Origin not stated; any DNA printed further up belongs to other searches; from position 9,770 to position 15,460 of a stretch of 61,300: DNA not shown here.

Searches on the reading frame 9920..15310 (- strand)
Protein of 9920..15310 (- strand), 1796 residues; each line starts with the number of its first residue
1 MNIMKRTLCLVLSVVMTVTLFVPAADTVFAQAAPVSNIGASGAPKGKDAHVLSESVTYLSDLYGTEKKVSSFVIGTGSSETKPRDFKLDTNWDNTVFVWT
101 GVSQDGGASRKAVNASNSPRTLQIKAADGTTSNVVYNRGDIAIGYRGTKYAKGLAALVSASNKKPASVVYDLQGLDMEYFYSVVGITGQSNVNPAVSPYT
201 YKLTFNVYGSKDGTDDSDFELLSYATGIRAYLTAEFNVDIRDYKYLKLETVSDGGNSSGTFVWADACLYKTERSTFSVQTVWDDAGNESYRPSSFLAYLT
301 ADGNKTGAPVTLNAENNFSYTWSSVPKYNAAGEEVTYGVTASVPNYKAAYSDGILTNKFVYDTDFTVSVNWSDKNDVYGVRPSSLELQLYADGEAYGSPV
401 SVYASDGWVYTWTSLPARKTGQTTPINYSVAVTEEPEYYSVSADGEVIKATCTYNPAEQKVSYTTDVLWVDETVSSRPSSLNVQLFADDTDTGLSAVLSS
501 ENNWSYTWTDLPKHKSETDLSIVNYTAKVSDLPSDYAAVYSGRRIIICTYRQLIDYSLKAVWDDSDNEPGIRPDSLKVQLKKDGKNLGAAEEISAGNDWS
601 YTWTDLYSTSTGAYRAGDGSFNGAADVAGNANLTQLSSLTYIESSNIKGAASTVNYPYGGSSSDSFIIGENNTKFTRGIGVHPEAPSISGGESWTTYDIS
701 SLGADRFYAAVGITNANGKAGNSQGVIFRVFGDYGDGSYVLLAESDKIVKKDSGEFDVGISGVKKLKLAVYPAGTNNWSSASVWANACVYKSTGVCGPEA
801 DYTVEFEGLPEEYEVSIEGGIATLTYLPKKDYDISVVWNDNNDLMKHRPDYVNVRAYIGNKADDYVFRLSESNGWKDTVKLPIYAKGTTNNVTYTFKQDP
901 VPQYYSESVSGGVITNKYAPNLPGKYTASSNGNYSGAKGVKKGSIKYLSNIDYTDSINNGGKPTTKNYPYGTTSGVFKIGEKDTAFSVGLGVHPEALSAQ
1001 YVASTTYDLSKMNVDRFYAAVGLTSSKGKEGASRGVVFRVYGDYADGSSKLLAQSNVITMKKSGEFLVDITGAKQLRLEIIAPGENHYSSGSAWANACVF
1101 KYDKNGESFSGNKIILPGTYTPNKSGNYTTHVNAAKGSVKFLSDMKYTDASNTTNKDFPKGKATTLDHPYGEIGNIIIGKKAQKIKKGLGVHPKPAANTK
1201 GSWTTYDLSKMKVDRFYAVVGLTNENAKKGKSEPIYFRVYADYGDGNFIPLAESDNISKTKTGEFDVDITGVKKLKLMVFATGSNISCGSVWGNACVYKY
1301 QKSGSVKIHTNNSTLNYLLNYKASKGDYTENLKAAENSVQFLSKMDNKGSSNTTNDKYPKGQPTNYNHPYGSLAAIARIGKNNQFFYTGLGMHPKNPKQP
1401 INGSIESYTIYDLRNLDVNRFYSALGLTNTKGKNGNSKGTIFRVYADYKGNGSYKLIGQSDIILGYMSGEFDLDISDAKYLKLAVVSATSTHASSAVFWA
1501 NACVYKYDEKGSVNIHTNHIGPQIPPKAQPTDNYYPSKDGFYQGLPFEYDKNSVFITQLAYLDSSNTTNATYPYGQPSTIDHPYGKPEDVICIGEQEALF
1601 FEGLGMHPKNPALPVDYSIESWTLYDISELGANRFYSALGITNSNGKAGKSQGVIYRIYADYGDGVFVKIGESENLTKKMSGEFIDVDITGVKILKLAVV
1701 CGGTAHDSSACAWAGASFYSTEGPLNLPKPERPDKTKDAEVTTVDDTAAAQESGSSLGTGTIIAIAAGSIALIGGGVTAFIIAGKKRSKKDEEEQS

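Call 12: search_protein_families(library=pfam, proteins=[window:9920-15310:-], max_evalue=0.001)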
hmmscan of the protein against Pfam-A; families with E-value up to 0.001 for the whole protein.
window:9920-15310:- (1796 aa): 2 families
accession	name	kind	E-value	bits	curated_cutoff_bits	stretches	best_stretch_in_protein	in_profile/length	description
PF08305.17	NPCBM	-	3.4e-73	244.6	23.9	6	946-1097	3-134/137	NPCBM/NEW2 domain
PF05738.19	Cna_B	-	1.4e-56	189.4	22.3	5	277-358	2-87/87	Cna protein B-type domain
